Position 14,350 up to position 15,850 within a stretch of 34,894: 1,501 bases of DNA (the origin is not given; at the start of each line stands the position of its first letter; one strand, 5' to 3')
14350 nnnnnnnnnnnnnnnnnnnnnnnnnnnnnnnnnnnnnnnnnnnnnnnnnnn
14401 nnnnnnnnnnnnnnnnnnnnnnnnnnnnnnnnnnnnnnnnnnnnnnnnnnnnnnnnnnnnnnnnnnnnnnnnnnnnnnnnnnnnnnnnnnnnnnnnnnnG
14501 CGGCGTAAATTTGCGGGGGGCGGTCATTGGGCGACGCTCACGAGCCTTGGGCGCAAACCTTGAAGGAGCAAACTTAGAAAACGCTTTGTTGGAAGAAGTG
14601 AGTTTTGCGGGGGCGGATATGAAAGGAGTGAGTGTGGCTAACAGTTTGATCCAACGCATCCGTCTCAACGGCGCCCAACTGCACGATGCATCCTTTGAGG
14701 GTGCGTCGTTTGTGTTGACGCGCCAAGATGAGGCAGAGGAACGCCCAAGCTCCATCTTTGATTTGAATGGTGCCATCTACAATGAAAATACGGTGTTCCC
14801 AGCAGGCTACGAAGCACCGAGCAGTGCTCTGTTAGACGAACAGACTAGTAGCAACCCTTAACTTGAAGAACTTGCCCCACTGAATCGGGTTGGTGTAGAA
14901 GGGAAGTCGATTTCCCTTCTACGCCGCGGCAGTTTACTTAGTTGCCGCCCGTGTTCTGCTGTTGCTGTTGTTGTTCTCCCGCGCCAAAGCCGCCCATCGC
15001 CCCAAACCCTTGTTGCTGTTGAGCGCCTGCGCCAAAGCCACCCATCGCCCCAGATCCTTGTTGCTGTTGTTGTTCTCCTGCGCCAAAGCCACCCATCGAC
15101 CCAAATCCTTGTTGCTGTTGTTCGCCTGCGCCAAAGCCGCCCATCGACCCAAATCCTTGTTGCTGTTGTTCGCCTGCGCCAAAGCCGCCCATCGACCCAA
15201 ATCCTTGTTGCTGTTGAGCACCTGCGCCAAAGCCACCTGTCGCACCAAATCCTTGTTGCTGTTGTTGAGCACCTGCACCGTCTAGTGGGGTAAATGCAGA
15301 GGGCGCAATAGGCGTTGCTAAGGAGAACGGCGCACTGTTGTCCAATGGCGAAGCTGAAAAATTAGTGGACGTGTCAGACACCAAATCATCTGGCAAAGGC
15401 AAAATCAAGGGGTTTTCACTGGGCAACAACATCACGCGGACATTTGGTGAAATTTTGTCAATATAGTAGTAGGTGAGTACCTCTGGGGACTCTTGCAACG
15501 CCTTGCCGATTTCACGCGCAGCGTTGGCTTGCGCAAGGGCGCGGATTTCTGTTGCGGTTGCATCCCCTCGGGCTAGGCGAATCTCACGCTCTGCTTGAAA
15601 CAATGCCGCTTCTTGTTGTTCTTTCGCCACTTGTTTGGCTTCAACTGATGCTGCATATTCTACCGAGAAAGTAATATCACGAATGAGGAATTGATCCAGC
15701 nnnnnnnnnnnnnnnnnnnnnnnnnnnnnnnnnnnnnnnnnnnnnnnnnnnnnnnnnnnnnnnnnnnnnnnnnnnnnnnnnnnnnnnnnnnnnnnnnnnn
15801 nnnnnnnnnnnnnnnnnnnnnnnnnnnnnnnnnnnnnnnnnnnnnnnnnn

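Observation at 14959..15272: Near-perfect 48-bp tandem repeat array encoding a (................)7 tail on the SPFH protein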

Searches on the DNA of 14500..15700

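Call 66: search_rna_families(source=window, start=14500, end=15700, threshold=evalue, max_evalue=1)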
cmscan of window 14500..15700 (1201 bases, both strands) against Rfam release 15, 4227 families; matches with E-value up to 1: 0.
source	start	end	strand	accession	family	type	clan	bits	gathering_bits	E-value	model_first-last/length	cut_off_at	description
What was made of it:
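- Tried and rejected: Rfam found no match in 14500-15700 on either strand (call 66).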
